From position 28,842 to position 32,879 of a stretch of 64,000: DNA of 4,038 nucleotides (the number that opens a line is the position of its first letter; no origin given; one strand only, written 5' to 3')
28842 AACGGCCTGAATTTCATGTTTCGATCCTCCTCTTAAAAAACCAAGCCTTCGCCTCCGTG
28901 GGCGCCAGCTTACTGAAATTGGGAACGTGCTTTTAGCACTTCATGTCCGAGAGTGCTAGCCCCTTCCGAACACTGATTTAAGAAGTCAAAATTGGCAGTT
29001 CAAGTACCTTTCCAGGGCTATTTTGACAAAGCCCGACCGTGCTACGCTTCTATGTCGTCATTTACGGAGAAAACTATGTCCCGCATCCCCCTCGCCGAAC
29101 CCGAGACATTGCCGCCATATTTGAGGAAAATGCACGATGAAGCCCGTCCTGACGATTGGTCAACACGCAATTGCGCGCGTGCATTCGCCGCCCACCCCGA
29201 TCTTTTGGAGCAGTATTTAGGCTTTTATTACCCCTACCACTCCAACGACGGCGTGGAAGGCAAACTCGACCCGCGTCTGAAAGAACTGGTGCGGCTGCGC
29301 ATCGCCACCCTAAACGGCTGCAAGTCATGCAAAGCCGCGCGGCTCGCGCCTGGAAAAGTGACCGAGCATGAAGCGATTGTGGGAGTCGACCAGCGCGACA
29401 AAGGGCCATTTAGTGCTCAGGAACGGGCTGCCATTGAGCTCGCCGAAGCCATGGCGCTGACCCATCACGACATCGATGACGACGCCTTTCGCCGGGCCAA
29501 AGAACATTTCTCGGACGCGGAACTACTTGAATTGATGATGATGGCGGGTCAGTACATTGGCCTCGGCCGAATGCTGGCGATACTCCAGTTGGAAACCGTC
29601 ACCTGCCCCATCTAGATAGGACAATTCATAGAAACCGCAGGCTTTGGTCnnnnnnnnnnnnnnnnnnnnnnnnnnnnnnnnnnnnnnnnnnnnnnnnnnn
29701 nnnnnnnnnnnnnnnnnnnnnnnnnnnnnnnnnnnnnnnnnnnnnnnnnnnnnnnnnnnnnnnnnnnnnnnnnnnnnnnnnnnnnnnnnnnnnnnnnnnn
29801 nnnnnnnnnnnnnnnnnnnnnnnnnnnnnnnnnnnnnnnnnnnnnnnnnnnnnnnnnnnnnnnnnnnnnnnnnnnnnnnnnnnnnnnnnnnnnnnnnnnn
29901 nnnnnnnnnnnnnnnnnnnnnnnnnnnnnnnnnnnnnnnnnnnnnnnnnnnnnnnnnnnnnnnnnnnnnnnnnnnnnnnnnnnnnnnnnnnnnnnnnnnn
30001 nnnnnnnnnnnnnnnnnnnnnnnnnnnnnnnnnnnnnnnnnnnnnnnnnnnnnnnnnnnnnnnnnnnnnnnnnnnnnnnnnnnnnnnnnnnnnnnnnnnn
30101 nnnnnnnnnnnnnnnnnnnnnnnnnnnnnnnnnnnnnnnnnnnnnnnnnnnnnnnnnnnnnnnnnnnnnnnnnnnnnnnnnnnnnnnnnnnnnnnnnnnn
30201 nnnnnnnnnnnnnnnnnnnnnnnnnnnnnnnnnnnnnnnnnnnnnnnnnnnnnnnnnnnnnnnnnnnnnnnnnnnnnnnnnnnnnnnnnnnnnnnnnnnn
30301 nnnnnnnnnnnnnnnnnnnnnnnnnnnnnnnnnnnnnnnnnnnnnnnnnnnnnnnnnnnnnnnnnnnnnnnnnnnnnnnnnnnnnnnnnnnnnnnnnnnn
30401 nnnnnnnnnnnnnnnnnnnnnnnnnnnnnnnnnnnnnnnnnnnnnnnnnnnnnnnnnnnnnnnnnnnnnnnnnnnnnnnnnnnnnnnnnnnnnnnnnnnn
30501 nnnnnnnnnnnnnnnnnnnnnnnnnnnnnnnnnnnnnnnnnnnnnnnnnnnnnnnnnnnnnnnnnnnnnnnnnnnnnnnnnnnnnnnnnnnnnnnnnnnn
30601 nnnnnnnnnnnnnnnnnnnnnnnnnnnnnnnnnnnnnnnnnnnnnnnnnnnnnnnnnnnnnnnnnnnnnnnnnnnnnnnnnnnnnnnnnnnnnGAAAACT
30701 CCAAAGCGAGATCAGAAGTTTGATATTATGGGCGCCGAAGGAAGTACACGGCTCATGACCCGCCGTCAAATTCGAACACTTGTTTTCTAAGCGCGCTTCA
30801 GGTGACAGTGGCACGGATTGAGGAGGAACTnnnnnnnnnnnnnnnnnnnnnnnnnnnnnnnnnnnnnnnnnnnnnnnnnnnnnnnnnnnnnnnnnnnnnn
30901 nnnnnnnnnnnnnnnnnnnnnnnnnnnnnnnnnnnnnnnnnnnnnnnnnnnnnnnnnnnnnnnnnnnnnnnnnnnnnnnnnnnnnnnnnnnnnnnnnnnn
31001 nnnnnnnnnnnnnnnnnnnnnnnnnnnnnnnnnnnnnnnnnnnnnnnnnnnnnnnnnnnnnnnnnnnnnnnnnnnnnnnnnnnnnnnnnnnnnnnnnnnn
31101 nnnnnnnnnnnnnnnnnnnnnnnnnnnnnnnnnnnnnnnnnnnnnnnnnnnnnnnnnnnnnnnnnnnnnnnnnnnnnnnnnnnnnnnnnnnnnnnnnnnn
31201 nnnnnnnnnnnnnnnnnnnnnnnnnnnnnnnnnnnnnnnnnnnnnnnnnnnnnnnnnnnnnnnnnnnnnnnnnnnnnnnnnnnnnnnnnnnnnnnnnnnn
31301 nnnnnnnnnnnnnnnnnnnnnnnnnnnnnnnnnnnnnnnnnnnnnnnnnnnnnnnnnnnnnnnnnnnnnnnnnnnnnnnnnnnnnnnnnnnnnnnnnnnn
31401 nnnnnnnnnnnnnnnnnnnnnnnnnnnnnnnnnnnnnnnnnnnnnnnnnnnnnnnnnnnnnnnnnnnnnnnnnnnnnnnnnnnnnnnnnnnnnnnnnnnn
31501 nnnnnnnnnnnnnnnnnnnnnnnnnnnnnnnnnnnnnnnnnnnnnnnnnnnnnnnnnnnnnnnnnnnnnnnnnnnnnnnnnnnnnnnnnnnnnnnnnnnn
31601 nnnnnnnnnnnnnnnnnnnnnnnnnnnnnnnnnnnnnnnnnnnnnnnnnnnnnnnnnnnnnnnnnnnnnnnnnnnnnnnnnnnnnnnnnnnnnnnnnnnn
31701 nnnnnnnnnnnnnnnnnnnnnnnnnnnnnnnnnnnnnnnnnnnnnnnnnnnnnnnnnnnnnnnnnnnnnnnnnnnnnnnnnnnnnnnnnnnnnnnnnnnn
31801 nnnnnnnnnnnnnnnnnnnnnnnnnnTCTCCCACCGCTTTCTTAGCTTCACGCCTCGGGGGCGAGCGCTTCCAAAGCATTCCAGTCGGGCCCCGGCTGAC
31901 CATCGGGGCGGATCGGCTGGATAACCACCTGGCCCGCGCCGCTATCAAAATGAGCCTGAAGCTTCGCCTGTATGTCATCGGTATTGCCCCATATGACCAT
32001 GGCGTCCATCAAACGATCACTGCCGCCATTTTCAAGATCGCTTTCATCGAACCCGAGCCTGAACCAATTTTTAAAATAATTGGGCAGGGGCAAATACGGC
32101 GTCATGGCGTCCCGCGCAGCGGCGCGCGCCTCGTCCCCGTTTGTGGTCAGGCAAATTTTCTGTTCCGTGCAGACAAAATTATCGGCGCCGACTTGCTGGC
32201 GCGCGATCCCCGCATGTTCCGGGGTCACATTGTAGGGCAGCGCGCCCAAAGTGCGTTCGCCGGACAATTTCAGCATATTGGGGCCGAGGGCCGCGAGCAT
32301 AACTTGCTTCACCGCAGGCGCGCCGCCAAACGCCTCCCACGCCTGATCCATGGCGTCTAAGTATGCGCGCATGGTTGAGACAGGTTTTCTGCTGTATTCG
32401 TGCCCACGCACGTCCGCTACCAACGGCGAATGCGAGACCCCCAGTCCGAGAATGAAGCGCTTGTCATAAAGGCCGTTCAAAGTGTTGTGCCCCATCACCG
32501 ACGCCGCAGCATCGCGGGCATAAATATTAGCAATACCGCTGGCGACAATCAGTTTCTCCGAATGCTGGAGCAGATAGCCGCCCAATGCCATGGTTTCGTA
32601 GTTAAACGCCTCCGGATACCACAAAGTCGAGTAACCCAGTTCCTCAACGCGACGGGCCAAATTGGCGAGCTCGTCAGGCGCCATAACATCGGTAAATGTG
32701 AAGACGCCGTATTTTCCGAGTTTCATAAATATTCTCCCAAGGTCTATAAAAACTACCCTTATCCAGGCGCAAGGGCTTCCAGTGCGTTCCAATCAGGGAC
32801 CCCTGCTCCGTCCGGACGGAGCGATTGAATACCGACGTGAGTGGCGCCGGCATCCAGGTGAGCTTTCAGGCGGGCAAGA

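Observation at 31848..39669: Stand-alone paaABCDE oxygenase + paaX with three LLM flavin oxidoreductases instead of the rest of the phenylacetate pathway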

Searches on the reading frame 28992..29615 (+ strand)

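Call 9: search_protein_families(library=ncbifam, proteins=[window:28992-29615:+], max_evalue=0.00001)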
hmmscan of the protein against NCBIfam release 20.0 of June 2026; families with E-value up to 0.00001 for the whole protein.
window:28992-29615:+ (207 aa): 2 families
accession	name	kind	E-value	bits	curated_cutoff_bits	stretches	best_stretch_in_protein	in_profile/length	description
NF053654.1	GroundWater_YciW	equivalog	6.1e-14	52.2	310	1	29-183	1-154/179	YciW-related (seleno)protein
TIGR01926.1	peroxid_rel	subfamily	9.9e-07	28.7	81.8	1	30-184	1-157/178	peroxidase-related enzyme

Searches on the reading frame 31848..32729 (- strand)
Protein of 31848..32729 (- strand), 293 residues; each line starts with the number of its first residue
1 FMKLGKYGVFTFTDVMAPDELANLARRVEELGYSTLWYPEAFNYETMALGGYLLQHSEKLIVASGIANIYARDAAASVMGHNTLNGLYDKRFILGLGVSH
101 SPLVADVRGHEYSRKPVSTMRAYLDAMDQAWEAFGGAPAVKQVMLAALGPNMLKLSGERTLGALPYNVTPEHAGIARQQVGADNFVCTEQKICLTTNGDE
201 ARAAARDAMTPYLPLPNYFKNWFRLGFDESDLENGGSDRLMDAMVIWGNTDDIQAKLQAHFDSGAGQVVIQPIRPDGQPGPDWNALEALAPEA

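Call 4: search_protein_families(library=ncbifam, proteins=[window:31848-32729:-])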
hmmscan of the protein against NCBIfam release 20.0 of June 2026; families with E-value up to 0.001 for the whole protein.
window:31848-32729:- (293 aa): 10 families
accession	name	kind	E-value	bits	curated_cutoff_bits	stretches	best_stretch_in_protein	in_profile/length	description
TIGR03620.1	F420_MSMEG_4141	subfamily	2.5e-79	266.5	219.8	1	4-289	1-276/280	TIGR03620 family F420-dependent LLM class oxidoreductase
TIGR03564.1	F420_MSMEG_4879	subfamily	1.1e-22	81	234.25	2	22-131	2-110/265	TIGR03564 family F420-dependent LLM class oxidoreductase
TIGR03841.1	F420_Rv3093c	subfamily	2.2e-18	66.7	213.65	1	18-273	9-297/298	LLM class F420-dependent oxidoreductase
TIGR03559.1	F420_Rv3520c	subfamily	1.2e-15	57.4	335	1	18-131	12-124/325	LLM class F420-dependent oxidoreductase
TIGR04024.1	F420_NP1902A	hypoth_equivalog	1.3e-12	47.1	345.4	1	14-129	10-124/330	TIGR04024 family LLM class F420-dependent oxidoreductase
NF002619.0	PRK02271.1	equivalog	1.9e-10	40.5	276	1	17-180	12-191/329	5,10-methylenetetrahydromethanopterin reductase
TIGR03555.1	F420_mer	equivalog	5.8e-10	39.1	348.7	1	17-131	10-123/325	5,10-methylenetetrahydromethanopterin reductase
TIGR03617.1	F420_MSMEG_2256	subfamily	9e-09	34.7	278.15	1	25-135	1-109/318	TIGR03617 family F420-dependent LLM class oxidoreductase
TIGR03857.1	F420_MSMEG_2249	hypoth_equivalog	2.2e-08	33.7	218.4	1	18-107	13-103/329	TIGR03857 family LLM class F420-dependent oxidoreductase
TIGR03842.1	F420_CPS_4043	hypoth_equivalog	3.8e-07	29.5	295.45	1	8-160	3-164/329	TIGR03842 family LLM class F420-dependent oxidoreductase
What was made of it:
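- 31848..32726 (-): LLM2, a TIGR03620 F420-type luciferase-like oxidoreductase (292 aa). TIGR03620 gives 266.5 bits against a cut-off of 219.8 (call 4).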

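Call 5: search_protein_families(library=pfam, proteins=[window:31848-32729:-])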
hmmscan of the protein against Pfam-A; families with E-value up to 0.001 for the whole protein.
window:31848-32729:- (293 aa): 1 family
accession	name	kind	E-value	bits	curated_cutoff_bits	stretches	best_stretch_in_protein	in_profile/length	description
PF00296.26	Bac_luciferase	-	6e-24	85.4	27.9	1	7-265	3-312/314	Luciferase-like monooxygenase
